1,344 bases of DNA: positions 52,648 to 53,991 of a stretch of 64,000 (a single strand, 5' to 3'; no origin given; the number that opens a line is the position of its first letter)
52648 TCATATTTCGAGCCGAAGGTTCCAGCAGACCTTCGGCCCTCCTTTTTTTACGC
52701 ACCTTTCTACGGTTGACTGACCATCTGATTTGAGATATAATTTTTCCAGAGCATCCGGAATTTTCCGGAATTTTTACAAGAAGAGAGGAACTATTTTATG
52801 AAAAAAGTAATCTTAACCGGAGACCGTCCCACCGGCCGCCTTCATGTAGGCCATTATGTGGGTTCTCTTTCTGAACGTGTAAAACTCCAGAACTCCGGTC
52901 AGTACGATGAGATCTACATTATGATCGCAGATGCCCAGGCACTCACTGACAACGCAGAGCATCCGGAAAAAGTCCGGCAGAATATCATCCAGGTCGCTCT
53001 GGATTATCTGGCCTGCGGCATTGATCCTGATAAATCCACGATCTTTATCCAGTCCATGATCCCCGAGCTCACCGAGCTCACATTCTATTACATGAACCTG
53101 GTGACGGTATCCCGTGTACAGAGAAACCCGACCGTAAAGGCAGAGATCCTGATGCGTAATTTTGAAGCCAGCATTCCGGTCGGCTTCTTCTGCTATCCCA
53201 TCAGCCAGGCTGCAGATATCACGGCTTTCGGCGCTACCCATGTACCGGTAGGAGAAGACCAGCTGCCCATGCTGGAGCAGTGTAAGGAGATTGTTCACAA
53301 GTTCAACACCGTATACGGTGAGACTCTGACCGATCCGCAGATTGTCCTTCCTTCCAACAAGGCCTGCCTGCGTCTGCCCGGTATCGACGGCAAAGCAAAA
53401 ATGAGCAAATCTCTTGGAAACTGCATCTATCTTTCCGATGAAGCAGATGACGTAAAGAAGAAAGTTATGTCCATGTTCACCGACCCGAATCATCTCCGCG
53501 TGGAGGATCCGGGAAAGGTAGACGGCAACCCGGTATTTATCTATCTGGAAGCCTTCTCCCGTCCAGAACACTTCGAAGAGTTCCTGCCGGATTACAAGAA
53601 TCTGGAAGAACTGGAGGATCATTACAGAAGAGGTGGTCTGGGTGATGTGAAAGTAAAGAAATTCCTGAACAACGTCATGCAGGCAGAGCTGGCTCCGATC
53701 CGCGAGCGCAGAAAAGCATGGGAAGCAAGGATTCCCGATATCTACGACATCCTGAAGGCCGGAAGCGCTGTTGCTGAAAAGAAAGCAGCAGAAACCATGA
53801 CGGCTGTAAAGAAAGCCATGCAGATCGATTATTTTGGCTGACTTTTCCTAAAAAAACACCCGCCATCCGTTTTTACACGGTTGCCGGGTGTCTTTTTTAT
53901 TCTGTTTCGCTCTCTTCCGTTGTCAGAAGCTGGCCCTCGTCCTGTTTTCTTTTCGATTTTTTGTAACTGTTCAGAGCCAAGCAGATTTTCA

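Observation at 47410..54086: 144-bp MITE family: two intact inverted copies with 8-bp TSDs flanking a 6.4-kb segment; one copy rewrote the 3-prime end of an AraC regulator gene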

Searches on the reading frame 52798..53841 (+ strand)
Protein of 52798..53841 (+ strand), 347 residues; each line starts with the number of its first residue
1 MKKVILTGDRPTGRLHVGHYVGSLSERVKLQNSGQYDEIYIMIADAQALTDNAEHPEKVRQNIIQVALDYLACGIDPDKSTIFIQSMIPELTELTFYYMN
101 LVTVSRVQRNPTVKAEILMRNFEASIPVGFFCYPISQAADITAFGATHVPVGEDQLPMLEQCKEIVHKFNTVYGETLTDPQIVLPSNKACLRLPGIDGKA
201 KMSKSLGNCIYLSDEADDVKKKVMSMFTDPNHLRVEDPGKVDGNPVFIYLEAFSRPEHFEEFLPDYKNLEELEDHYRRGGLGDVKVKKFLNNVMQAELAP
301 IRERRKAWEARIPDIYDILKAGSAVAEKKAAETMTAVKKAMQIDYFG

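Call 17: find_encoding_contigs(protein=window:52798-53841:+, flank=3000, max_places=10)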
Protein window:52798-53841:+ (347 aa): 23 contigs read that carry it; 10 places shown.
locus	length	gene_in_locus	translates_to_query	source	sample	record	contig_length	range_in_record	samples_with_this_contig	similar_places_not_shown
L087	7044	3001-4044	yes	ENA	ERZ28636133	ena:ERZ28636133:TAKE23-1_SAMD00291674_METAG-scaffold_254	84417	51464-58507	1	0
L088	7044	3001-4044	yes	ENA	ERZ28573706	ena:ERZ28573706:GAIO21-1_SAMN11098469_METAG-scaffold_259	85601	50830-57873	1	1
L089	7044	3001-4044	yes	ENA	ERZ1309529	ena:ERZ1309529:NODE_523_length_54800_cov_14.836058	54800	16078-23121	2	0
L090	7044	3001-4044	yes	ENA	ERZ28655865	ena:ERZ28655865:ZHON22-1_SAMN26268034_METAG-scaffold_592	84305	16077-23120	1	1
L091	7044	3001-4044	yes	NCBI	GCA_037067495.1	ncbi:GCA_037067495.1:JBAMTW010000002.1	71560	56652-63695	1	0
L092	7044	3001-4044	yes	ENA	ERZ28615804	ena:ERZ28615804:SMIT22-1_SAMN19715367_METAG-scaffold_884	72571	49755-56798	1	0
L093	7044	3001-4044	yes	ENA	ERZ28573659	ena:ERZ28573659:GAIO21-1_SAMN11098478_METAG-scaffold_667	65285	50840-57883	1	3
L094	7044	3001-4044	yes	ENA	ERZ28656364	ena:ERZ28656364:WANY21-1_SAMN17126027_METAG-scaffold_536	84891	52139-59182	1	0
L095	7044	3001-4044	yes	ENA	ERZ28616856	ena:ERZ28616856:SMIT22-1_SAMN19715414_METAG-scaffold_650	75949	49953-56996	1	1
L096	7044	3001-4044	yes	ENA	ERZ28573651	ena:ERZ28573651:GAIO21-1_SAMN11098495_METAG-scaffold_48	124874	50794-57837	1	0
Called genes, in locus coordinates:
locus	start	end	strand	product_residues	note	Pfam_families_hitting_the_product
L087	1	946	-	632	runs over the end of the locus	PF00728:Glyco_hydro_20, PF18088:Glyco_H_20C_C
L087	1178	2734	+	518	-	PF02463:SMC_N (faint), PF13555:AAA_29 (faint), PF00005:ABC_tran, PF13304:AAA_21 (faint), PF12848:ABC_tran_Xtn, PF00005:ABC_tran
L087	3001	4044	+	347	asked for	PF00579:tRNA-synt_1b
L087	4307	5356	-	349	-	PF00532:Peripla_BP_1 (faint), PF13407:Peripla_BP_4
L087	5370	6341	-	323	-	PF13407:Peripla_BP_4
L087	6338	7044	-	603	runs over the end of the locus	PF02743:dCache_1, PF06580:His_kinase, PF02518:HATPase_c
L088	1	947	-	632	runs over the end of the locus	PF00728:Glyco_hydro_20, PF18088:Glyco_H_20C_C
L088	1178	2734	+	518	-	PF02463:SMC_N (faint), PF13555:AAA_29 (faint), PF00005:ABC_tran, PF13304:AAA_21 (faint), PF12848:ABC_tran_Xtn, PF00005:ABC_tran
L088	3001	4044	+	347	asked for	PF00579:tRNA-synt_1b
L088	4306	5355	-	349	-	PF13407:Peripla_BP_4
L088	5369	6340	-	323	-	PF13407:Peripla_BP_4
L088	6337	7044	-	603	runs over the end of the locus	PF02743:dCache_1, PF06580:His_kinase, PF02518:HATPase_c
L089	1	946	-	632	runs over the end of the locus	PF00728:Glyco_hydro_20, PF18088:Glyco_H_20C_C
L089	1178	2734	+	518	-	PF02463:SMC_N (faint), PF13555:AAA_29 (faint), PF00005:ABC_tran, PF13304:AAA_21 (faint), PF12848:ABC_tran_Xtn, PF00005:ABC_tran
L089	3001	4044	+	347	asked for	PF00579:tRNA-synt_1b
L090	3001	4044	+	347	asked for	PF00579:tRNA-synt_1b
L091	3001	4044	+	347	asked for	PF00579:tRNA-synt_1b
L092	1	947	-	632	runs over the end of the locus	PF00728:Glyco_hydro_20, PF18088:Glyco_H_20C_C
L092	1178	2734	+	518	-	PF02463:SMC_N (faint), PF13555:AAA_29 (faint), PF00005:ABC_tran, PF13304:AAA_21 (faint), PF12848:ABC_tran_Xtn, PF00005:ABC_tran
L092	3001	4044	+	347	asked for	PF00579:tRNA-synt_1b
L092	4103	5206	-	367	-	PF00532:Peripla_BP_1 (weak), PF13407:Peripla_BP_4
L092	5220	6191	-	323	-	PF13407:Peripla_BP_4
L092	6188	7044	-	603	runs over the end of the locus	PF02743:dCache_1, PF06580:His_kinase, PF02518:HATPase_c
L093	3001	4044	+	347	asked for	PF00579:tRNA-synt_1b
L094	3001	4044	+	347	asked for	PF00579:tRNA-synt_1b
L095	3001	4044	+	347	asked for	PF00579:tRNA-synt_1b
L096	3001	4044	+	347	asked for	PF00579:tRNA-synt_1b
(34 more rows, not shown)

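Call 62: search_protein_families(library=pfam, proteins=[L092:4103-5206:-])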
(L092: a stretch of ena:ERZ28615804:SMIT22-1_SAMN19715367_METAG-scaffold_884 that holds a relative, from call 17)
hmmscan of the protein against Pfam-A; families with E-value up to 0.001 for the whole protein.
L092:4103-5206:- (367 aa): 2 families
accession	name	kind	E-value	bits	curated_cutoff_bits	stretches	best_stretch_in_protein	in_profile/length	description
PF13407.12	Peripla_BP_4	-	7.4e-49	167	35.1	1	34-310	1-256/258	Periplasmic binding protein domain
PF00532.27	Peripla_BP_1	-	1e-05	25.6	22.2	1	68-260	32-206/281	Periplasmic binding proteins and sugar binding domain of LacI family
